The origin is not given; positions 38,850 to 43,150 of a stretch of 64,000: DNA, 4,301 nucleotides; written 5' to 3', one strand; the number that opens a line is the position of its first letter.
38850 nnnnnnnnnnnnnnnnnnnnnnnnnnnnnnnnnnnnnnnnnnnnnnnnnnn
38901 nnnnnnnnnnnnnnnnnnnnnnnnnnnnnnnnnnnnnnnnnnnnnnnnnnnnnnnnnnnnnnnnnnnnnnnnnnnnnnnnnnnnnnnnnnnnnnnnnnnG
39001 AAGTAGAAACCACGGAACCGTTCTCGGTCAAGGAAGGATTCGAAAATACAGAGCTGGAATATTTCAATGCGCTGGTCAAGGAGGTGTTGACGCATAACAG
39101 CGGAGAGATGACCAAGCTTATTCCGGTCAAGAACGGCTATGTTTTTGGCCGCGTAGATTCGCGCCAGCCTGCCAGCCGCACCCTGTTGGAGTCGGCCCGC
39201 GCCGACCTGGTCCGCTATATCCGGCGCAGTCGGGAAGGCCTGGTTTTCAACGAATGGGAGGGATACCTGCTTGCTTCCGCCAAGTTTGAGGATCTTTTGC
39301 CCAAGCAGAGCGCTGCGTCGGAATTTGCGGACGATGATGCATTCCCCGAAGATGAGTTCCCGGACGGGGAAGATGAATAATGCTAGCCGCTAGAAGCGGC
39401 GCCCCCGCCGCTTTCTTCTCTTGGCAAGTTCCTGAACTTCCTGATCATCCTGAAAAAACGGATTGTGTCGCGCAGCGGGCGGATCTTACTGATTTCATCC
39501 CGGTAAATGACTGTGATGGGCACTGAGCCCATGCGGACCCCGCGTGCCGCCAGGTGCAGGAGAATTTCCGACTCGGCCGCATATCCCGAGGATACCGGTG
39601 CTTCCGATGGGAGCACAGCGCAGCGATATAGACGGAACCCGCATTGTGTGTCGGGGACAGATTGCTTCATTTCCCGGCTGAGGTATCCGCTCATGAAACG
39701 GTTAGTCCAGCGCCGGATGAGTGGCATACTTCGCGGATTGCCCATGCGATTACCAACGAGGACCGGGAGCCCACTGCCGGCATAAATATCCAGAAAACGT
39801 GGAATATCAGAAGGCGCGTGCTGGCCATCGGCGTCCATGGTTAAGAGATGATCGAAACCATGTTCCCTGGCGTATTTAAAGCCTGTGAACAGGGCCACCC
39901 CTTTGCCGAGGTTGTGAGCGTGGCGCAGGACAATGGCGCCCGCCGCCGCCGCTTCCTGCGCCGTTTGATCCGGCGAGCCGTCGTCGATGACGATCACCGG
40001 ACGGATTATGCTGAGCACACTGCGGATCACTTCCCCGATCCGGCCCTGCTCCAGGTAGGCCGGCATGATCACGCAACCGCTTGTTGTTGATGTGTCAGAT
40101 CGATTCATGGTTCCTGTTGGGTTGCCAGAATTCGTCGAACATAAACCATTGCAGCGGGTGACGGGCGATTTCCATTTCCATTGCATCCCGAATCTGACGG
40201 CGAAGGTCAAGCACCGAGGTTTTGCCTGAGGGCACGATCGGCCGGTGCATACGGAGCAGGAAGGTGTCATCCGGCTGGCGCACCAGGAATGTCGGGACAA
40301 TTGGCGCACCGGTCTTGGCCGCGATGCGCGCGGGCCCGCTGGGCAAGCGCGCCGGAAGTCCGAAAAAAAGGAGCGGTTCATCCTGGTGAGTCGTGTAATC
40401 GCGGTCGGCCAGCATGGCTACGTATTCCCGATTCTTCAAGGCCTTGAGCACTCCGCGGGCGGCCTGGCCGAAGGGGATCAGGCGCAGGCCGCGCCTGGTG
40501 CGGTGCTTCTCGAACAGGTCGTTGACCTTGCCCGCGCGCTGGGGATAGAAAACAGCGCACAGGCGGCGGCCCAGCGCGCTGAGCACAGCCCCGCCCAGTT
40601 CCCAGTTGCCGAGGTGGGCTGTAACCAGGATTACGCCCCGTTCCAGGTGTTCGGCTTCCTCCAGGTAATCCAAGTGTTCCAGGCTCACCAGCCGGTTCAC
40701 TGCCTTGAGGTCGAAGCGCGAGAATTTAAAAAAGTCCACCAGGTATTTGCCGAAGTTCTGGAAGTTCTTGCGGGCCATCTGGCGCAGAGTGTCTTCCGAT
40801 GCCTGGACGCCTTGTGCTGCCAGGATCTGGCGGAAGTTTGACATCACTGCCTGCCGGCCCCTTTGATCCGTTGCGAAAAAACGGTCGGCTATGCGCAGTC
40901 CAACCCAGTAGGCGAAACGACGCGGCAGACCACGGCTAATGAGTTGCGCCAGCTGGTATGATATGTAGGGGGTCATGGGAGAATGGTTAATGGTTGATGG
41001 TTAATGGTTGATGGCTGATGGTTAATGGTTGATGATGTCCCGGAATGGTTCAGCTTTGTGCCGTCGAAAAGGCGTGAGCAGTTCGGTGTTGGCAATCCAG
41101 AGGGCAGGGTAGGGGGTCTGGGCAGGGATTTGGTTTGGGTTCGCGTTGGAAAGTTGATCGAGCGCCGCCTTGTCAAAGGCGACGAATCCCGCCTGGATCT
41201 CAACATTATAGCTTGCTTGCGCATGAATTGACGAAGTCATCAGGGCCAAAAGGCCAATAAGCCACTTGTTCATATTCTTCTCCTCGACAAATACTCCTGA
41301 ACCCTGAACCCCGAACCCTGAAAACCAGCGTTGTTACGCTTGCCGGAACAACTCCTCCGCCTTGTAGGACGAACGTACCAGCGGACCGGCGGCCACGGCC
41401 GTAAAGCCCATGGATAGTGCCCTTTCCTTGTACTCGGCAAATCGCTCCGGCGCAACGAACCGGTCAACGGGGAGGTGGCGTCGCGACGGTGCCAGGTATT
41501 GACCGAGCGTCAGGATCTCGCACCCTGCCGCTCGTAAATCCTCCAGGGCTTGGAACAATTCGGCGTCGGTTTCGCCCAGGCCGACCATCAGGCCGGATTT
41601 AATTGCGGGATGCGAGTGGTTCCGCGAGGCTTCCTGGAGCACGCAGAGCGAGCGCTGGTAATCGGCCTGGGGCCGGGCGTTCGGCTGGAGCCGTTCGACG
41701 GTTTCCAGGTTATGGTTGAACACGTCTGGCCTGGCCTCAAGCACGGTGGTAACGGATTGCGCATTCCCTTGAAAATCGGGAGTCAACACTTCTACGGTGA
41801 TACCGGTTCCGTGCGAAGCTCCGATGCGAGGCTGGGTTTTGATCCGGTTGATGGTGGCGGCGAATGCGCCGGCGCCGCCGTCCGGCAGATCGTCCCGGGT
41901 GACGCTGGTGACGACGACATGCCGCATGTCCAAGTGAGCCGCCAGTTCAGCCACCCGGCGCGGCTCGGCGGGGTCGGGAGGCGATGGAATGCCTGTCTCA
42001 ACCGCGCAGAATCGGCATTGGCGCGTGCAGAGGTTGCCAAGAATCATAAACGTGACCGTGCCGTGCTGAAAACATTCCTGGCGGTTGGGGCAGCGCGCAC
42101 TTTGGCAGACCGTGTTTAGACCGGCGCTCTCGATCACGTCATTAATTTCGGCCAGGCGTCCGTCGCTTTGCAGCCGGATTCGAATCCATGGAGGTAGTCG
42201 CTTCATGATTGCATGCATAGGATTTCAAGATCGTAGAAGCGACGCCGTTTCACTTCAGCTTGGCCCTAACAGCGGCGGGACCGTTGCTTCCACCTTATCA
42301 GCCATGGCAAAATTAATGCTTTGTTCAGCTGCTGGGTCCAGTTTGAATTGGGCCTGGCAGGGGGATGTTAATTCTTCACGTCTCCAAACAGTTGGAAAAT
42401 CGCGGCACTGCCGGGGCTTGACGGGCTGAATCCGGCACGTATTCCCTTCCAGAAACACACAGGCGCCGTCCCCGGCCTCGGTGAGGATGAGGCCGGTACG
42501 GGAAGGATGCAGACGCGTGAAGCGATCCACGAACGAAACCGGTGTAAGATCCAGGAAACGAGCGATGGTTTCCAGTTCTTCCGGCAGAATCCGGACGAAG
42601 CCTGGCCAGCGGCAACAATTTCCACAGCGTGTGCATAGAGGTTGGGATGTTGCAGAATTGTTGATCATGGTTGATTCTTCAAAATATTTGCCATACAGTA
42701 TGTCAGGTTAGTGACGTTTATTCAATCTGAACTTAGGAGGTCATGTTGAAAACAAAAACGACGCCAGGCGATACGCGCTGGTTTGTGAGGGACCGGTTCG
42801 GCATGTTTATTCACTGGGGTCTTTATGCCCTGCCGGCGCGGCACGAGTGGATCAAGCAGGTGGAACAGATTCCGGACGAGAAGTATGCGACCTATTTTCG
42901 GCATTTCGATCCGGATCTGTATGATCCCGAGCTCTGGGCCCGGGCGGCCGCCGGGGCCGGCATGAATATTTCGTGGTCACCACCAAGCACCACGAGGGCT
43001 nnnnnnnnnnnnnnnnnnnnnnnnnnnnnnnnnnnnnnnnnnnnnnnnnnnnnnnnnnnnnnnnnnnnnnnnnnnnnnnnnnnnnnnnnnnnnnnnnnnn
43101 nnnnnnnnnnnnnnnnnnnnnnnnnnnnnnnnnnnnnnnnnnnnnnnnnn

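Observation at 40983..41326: Two different heptamer tandem repeats bracket a small secreted-protein gene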

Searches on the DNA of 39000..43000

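Call 52: search_rna_families(source=window, start=39000, end=43000, threshold=evalue, max_evalue=1)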
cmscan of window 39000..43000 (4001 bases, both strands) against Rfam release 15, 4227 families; matches with E-value up to 1: 0.
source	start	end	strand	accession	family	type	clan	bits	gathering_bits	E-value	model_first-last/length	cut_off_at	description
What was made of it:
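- Tried and rejected: Rfam: a scan of 39000-43000 at E <= 1 found nothing (call 52).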

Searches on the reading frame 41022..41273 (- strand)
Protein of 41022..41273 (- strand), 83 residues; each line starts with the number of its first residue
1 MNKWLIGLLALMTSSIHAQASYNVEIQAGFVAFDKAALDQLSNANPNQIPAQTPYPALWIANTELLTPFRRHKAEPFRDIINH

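Call 5: search_protein_families(library=pfam, proteins=[window:41022-41273:-], max_evalue=0.01)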
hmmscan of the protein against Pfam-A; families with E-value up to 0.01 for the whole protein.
window:41022-41273:- (83 aa): 0 families

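Call 13: find_encoding_contigs(protein=window:41022-41273:-, flank=3000, max_places=10)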
Protein window:41022-41273:- (83 aa): 2 contigs read that carry it; 2 places shown.
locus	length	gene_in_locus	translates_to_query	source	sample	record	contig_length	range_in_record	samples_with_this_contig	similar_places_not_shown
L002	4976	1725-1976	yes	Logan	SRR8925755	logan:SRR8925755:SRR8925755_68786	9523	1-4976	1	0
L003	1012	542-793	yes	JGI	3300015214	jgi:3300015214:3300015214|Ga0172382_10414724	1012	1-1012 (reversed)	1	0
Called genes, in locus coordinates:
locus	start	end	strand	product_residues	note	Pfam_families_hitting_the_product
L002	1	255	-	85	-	?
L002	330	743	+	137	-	PF03692:CxxCxxCC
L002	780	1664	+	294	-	PF04055:Radical_SAM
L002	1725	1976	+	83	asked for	-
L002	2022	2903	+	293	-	PF03279:Lip_A_acyltrans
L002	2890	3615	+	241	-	PF00535:Glycos_transf_2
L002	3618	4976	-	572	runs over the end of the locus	PF13623:SurA_N_2, PF13624:SurA_N_3, PF13145:Rotamase_2 (weak)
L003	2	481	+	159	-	?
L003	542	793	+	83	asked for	-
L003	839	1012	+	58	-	?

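Call 16: find_homologous_proteins(query=window:41022-41273:-, max_evalue=0.01)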
Query window:41022-41273:- (83 aa): 1 proteins with E <= 0.01 among 1 candidates.
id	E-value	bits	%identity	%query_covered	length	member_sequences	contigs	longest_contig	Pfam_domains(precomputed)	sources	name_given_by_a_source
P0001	1.1e-48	180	100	100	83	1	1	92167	-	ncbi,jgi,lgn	-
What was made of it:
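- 41022..41273 (-): 83-aa ORF with a signal peptide. It is an in-frame deletion remnant, matching residues 1-49 and 547-571 of a 576-aa secretin-domain protein. The ORF has no homologue of its own in the large protein search (call 16).
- Tried and rejected: Homologues of the 83-aa ORF: the large protein search returned only the ORF itself (call 16).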

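Call 58: search_protein_families(library=ncbifam, proteins=[window:41022-41273:-], max_evalue=0.01)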
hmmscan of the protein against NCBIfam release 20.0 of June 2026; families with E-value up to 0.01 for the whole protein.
window:41022-41273:- (83 aa): 0 families

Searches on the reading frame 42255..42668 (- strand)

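Call 5: search_protein_families(library=pfam, proteins=[window:42255-42668:-], max_evalue=0.01)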
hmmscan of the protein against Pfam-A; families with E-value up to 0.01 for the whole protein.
window:42255-42668:- (137 aa): 2 families
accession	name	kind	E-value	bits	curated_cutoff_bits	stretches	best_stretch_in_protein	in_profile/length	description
PF03692.20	CxxCxxCC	-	6.4e-09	36.8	23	1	12-103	2-83/85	Putative zinc- or iron-chelating domain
PF22926.2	C1-like_CT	-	0.0089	16.4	25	0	3-26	5-28/43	C1 domain-like, C-terminal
